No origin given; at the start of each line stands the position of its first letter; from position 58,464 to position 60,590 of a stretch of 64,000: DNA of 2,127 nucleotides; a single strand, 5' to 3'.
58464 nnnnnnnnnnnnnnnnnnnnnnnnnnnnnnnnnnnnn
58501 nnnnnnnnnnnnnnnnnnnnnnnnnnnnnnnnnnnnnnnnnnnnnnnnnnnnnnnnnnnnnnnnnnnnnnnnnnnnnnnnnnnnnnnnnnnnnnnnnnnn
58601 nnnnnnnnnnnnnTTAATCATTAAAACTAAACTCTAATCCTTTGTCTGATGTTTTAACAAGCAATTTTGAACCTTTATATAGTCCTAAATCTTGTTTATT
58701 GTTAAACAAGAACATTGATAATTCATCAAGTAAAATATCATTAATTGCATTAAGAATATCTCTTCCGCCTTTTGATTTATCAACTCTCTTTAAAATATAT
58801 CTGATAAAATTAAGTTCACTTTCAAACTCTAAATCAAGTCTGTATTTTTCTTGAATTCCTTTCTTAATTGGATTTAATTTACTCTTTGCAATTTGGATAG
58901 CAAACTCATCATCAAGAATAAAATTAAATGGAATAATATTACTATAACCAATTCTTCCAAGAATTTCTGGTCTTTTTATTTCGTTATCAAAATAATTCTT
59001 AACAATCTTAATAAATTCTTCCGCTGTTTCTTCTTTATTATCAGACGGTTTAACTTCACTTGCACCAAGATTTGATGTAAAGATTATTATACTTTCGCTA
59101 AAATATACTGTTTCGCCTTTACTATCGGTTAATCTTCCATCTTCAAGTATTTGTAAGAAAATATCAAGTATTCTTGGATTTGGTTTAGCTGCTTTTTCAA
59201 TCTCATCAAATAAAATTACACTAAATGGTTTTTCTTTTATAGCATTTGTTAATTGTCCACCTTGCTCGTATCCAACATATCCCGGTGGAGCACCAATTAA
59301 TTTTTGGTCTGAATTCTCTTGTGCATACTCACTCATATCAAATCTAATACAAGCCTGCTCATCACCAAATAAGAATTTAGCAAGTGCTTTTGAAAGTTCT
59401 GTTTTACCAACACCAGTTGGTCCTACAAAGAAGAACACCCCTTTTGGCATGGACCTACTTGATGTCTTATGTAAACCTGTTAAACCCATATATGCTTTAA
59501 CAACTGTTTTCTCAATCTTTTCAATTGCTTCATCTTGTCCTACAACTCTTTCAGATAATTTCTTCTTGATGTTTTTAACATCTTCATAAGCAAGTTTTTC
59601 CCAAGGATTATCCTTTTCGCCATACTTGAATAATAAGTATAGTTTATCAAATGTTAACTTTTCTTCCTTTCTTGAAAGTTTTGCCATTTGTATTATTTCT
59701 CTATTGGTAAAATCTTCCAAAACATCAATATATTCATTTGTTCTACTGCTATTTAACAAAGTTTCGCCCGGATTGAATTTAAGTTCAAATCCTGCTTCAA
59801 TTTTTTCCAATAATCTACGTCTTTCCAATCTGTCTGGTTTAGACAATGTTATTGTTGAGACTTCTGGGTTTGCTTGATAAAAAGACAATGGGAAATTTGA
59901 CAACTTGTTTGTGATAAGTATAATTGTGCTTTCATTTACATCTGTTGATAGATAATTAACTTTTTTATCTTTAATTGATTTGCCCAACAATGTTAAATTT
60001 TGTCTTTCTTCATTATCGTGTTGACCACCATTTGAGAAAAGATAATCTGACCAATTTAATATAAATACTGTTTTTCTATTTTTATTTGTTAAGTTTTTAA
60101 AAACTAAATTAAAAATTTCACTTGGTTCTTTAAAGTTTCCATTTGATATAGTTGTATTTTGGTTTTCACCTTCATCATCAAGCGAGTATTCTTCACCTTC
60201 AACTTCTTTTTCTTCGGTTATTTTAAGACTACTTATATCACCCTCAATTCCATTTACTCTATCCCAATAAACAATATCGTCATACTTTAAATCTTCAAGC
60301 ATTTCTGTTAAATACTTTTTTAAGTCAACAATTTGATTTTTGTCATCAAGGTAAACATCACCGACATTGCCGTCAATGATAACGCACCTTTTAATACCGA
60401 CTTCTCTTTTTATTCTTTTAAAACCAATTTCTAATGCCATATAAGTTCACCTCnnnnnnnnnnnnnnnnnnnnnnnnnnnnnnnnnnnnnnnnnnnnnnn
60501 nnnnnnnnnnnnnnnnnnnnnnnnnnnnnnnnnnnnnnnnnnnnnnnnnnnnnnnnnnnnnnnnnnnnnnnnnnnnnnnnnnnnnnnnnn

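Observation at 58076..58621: Orphan NrdG-like radical-SAM enzyme translationally coupled to a ClpB-type ATPase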

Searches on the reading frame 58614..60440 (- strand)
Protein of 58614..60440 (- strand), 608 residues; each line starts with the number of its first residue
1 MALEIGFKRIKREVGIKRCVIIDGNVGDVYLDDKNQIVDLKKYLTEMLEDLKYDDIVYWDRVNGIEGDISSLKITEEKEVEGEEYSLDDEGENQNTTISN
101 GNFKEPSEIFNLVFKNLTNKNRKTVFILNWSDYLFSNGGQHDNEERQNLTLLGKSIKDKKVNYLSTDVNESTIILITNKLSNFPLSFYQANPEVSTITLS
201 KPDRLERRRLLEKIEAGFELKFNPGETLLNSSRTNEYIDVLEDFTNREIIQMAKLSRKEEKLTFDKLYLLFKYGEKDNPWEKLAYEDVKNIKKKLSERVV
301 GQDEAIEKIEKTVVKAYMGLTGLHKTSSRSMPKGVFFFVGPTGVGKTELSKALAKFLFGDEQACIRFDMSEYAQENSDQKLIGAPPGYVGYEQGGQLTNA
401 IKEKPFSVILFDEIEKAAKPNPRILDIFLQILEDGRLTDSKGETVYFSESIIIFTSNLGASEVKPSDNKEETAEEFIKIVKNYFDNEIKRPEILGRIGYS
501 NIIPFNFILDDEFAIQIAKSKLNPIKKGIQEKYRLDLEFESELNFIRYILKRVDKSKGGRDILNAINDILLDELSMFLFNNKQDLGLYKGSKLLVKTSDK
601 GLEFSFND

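Call 3: search_protein_families(library=pfam, proteins=[window:58614-60440:-], max_evalue=0.01)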
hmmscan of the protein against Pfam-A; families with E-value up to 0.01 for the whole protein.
window:58614-60440:- (608 aa): 5 families
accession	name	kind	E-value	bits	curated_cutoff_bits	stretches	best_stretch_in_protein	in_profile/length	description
PF07724.20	AAA_2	-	2.7e-51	174.3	27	1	332-497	2-163/166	AAA domain (Cdc48 subfamily)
PF00004.35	AAA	-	1.7e-09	38.7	21.2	1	337-457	2-109/131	ATPase family associated with various cellular activities (AAA)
PF07728.20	AAA_5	-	7.2e-08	33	22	1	336-461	2-126/139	AAA domain (dynein-related subfamily)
PF13173.12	AAA_14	-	0.0029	18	27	0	335-419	4-76/129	AAA domain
PF13401.12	AAA_22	-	0.0042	17.8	27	0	332-372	4-44/130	AAA domain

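Call 4: search_protein_families(library=padloc, proteins=[window:58614-60440:-], max_evalue=0.01)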
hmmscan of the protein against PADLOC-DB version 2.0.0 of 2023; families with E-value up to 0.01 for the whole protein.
window:58614-60440:- (608 aa): 5 families
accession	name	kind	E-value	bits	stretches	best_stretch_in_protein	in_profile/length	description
PDLC04606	PDC-M37B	-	8.7e-34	115.3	1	274-464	121-300/390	-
PDLC04605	PDC-M37B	-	1.2e-30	105.1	1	63-461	47-427/518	-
PDLC03838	DolB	-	3.2e-21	74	1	275-460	117-280/375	-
PDLC04140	mad8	-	0.0022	15.5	1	335-379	29-68/314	mads_8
PDLC02373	dCTPase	-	0.0075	13.2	1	290-403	110-218/630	-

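Call 5: search_protein_families(library=ncbifam, proteins=[window:58614-60440:-], max_evalue=0.01)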
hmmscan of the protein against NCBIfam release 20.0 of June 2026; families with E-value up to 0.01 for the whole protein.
window:58614-60440:- (608 aa): 18 families
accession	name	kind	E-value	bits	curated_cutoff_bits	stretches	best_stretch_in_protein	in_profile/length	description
TIGR03346.1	chaperone_ClpB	equivalog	1.4e-74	251.9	1232.1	1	288-604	556-852/853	ATP-dependent chaperone ClpB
TIGR03345.1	VI_ClpV1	equivalog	1.5e-67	228.6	884.95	1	285-581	554-838/852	type VI secretion system ATPase TssH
TIGR02639.1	ClpA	equivalog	9.5e-64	215.8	993.15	1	285-581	445-723/734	ATP-dependent Clp protease ATP-binding subunit ClpA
NF008118.0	PRK10865.1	equivalog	1e-56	192.4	1417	1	289-534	560-792/857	ATP-dependent chaperone ClpB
NF033606.1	heat_AAA_ClpK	exception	1.4e-55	188.6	1900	1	286-509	602-817/949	heat shock survival AAA family ATPase ClpK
NF033607.0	disagg_AAA_ClpG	exception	7.3e-54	183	1900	1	286-497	581-785/932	AAA family protein disaggregase ClpG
NF008263.0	PRK11034.1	equivalog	5e-43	147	1350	1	288-570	449-712/758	ATP-dependent Clp protease ATP-binding subunit ClpA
NF003745.1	PRK05342.1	equivalog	1.1e-08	34.4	359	1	284-357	58-133/418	ATP-dependent Clp protease ATP-binding subunit ClpX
TIGR00382.1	clpX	equivalog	1.3e-08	34.3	370.75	1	287-357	68-141/414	ATP-dependent protease ATP-binding subunit ClpX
TIGR00390.1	hslU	equivalog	2.6e-06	26.6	362.45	1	289-356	4-70/441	ATP-dependent protease ATPase subunit HslU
TIGR00763.1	lon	equivalog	0.00039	19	608.05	1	246-418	276-433/795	endopeptidase La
TIGR03499.1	FlhF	equivalog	0.00051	20.1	174.15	1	291-347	156-212/286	flagellar biosynthesis GTPase FlhF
NF001679.0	PRK00440.1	equivalog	0.00086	18.5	303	1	328-362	36-68/322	replication factor C small subunit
NF008457.0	PRK11331.1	equivalog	0.0015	17.3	637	1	333-417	194-284/459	5-methylcytosine-specific restriction enzyme subunit McrB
TIGR01242.2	TIGR01242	subfamily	0.0027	16.7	500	1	296-415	113-217/362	proteasome-activating nucleotidase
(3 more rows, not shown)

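Call 88: search_solved_structures(query=window:58614-60440:-, max_evalue=1e-10)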
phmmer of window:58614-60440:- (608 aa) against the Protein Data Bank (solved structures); distinct sequences matched with E-value up to 1e-10: 48.
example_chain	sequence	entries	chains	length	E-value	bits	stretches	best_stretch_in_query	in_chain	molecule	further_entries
3j3t_A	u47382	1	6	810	6.1e-58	200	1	286-581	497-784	Negative regulator of genetic competence ClpC/MecB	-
7abr_A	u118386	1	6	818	3.7e-57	197.4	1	286-581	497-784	Negative regulator of genetic competence ClpC/MecB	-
3j3s_A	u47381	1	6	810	3.9e-57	197.3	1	286-581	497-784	Negative regulator of genetic competence ClpC/MecB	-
3j3r_A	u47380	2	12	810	3.9e-57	197.3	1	286-581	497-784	Negative regulator of genetic competence ClpC/MecB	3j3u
4lj4_A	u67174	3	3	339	1.3e-54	189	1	287-540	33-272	Chaperone protein ClpB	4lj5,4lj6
29hb_b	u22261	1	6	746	2.1e-54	188.3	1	286-581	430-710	ATP-dependent Clp protease, ATP-binding subunit ClpE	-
4lj7_A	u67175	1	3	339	4.6e-54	187.2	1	287-540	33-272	Chaperone protein ClpB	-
4lj8_A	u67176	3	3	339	4.6e-54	187.2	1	287-540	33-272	Chaperone protein ClpB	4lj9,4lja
1qvr_A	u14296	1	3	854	8.4e-54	186.3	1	287-540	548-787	ClpB protein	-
4fct_A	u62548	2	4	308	8.4e-54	186.3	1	289-540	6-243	Chaperone protein ClpB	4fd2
6em9_A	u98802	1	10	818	1.5e-53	185.5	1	286-591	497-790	ATP-dependent Clp protease ATP-binding subunit ClpC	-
6em8_A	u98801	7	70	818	1.5e-53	185.5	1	286-591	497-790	ATP-dependent Clp protease ATP-binding subunit ClpC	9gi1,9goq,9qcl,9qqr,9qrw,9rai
4fcv_A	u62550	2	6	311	3.7e-53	184.2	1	288-540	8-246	Chaperone protein ClpB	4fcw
9if4_A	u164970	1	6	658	1.7e-52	182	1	291-513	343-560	ATP-dependent Clp protease ATP-binding subunit ClpC1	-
6emw_B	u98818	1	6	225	2.2e-52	181.6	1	286-465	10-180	ATP-dependent Clp protease ATP-binding subunit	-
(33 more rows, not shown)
